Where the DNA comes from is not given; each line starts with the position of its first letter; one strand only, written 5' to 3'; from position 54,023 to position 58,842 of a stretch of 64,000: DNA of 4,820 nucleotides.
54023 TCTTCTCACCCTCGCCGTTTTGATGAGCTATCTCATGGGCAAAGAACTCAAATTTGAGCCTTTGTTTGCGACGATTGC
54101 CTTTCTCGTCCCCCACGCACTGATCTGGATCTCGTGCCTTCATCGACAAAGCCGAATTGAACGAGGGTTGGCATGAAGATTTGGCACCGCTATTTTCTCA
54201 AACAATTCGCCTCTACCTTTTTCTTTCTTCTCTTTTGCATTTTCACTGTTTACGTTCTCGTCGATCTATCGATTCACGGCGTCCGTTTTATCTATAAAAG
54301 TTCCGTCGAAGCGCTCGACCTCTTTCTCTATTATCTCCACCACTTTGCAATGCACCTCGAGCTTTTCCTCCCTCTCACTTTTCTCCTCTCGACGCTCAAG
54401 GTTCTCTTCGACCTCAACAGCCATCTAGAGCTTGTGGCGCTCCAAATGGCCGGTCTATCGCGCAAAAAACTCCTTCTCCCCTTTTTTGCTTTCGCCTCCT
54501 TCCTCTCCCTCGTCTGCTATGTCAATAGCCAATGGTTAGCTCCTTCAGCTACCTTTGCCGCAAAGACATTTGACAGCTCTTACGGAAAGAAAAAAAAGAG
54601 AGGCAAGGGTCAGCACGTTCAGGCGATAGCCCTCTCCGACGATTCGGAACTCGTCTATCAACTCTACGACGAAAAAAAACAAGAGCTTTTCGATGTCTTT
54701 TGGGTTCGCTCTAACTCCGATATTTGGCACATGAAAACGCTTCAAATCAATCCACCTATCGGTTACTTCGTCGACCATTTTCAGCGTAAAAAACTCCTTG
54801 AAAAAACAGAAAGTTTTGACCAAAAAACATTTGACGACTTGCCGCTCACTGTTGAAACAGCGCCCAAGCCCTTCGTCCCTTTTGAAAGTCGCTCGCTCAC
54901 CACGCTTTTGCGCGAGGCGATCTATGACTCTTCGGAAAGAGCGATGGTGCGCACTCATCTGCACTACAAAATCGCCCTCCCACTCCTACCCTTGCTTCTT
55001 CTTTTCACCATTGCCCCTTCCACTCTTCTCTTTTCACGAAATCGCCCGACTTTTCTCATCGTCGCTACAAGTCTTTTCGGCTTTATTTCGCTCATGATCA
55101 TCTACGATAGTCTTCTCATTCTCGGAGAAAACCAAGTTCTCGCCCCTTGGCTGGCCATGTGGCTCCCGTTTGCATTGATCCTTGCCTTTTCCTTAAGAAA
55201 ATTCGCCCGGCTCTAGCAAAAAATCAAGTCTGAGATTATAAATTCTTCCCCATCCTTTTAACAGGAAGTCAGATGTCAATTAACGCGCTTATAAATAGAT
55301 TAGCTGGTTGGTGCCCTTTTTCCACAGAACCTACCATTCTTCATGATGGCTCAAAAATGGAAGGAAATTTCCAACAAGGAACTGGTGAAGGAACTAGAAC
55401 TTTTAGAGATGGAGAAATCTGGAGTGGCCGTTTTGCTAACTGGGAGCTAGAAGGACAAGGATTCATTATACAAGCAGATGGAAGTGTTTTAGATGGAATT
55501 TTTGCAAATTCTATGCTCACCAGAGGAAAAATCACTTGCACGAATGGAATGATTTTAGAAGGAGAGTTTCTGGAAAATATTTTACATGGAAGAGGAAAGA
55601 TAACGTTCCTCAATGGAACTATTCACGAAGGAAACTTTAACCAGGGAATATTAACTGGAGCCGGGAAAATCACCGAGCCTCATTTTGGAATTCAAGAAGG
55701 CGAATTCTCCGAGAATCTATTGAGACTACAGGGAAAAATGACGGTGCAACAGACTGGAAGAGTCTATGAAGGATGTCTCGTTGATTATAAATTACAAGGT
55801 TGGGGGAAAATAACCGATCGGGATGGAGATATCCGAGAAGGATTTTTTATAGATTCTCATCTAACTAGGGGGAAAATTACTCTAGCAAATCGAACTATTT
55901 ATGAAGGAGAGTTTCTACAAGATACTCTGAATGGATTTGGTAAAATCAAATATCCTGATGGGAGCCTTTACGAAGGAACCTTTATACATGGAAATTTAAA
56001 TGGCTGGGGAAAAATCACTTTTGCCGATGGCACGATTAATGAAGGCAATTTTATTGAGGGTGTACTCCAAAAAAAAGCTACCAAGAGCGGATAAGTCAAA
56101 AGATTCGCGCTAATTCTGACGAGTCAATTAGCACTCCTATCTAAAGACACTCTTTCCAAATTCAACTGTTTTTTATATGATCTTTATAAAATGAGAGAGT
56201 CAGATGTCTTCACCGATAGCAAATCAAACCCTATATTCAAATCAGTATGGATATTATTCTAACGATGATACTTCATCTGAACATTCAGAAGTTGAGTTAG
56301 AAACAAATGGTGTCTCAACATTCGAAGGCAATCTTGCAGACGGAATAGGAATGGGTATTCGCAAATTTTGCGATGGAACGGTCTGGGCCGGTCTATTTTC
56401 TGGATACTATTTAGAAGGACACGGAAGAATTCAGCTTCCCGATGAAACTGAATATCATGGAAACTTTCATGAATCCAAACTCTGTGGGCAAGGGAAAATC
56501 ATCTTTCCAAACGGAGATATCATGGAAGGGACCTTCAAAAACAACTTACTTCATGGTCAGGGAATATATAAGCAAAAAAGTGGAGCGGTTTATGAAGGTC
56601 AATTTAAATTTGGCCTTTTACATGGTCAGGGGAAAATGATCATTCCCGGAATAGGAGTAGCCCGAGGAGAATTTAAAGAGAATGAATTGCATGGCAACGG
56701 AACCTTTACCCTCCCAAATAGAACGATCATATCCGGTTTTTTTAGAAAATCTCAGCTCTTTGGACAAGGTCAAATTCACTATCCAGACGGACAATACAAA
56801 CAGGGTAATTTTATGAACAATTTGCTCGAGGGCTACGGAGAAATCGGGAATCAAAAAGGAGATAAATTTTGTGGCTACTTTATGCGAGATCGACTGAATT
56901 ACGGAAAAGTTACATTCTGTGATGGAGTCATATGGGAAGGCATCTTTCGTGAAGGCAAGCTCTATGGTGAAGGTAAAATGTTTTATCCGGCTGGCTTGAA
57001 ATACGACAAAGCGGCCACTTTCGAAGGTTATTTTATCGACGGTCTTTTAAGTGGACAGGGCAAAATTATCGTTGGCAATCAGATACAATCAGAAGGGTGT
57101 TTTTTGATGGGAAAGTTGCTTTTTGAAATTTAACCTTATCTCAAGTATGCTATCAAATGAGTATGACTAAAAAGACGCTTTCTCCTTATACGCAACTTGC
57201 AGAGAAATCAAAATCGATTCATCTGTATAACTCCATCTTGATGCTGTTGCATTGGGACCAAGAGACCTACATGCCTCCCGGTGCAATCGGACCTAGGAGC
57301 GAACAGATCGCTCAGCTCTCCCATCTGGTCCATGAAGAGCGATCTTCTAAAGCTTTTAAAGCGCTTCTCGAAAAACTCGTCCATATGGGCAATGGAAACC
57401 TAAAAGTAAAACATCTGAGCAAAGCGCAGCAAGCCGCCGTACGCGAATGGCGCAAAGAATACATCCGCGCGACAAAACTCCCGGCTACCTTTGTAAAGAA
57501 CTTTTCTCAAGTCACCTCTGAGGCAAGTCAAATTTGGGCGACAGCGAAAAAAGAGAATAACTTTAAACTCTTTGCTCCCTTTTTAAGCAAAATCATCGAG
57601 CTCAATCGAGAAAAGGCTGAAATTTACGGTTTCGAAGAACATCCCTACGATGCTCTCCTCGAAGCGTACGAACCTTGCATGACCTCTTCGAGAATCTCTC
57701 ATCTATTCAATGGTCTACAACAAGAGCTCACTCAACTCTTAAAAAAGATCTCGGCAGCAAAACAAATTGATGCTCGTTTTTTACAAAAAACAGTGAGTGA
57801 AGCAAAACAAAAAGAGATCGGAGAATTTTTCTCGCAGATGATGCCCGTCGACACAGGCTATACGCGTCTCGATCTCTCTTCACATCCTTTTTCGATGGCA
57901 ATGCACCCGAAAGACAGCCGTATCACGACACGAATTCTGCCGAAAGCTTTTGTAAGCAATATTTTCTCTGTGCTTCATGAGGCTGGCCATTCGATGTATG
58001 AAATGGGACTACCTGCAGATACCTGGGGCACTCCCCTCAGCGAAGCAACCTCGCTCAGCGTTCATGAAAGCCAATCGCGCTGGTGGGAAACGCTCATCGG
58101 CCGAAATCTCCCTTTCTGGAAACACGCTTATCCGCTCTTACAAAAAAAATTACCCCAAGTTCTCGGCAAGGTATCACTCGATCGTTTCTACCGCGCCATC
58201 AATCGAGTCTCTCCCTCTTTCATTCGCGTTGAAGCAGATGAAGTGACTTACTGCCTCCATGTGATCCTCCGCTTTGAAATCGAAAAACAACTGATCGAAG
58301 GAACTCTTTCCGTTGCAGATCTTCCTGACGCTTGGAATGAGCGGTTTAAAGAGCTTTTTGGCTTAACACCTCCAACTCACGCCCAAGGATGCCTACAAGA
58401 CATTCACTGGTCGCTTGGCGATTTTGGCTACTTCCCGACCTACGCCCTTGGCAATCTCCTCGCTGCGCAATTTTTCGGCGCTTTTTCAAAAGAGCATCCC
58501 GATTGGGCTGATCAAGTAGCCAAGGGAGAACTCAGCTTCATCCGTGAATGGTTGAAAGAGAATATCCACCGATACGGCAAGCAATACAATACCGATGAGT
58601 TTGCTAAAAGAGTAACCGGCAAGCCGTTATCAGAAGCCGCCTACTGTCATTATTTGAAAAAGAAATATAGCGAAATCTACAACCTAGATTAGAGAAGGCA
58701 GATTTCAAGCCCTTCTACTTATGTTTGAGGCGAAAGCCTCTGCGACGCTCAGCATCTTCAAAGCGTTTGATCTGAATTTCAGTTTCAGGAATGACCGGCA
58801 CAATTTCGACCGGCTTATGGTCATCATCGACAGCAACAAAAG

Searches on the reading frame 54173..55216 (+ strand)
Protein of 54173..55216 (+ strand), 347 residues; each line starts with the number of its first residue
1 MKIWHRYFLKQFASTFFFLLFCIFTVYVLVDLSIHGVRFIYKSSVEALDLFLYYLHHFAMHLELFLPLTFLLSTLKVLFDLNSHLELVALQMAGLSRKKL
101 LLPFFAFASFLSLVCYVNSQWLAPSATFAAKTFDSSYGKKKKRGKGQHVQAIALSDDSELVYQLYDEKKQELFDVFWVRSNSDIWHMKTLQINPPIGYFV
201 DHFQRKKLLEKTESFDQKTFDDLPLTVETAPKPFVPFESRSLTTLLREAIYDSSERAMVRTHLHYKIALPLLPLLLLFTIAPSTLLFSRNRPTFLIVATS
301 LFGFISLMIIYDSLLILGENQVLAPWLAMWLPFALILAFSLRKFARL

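Call 43: search_protein_families(library=pfam, proteins=[window:54173-55216:+], max_evalue=0.00001)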
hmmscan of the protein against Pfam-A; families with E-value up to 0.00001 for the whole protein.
window:54173-55216:+ (347 aa): 1 family
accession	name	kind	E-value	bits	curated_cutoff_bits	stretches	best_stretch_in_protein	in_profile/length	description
PF03739.19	LptF_LptG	-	8.7e-45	153.7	27.9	1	6-342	1-349/353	Lipopolysaccharide export system permease LptF/LptG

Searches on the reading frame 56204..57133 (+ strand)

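Call 43: search_protein_families(library=pfam, proteins=[window:56204-57133:+], max_evalue=0.00001)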
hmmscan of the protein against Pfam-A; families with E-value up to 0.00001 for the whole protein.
window:56204-57133:+ (309 aa): 1 family
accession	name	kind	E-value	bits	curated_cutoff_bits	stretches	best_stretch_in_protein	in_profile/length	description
PF02493.26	MORN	-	3.4e-27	93.1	22.5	0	130-146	1-17/23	MORN repeat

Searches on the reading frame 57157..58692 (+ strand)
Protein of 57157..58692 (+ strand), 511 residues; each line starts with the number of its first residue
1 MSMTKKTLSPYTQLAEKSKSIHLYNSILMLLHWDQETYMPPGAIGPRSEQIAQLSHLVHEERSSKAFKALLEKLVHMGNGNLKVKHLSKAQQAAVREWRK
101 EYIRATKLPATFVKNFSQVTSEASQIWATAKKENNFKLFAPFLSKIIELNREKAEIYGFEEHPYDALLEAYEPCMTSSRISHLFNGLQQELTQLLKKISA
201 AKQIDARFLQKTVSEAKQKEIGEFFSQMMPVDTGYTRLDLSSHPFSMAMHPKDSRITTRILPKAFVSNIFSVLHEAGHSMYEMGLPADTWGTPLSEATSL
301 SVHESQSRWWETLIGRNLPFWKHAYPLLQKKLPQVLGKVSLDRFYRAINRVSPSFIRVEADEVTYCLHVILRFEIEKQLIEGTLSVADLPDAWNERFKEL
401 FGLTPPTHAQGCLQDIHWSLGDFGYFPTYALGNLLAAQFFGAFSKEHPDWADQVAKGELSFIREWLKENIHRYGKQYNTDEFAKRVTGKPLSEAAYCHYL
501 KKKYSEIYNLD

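Call 43: search_protein_families(library=pfam, proteins=[window:57157-58692:+], max_evalue=0.00001)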
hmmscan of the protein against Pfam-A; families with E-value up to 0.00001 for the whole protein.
window:57157-58692:+ (511 aa): 1 family
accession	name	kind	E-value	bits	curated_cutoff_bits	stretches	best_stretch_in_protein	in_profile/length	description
PF02074.21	Peptidase_M32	-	2.4e-174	581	25.1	1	14-504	2-489/489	Carboxypeptidase Taq (M32) metallopeptidase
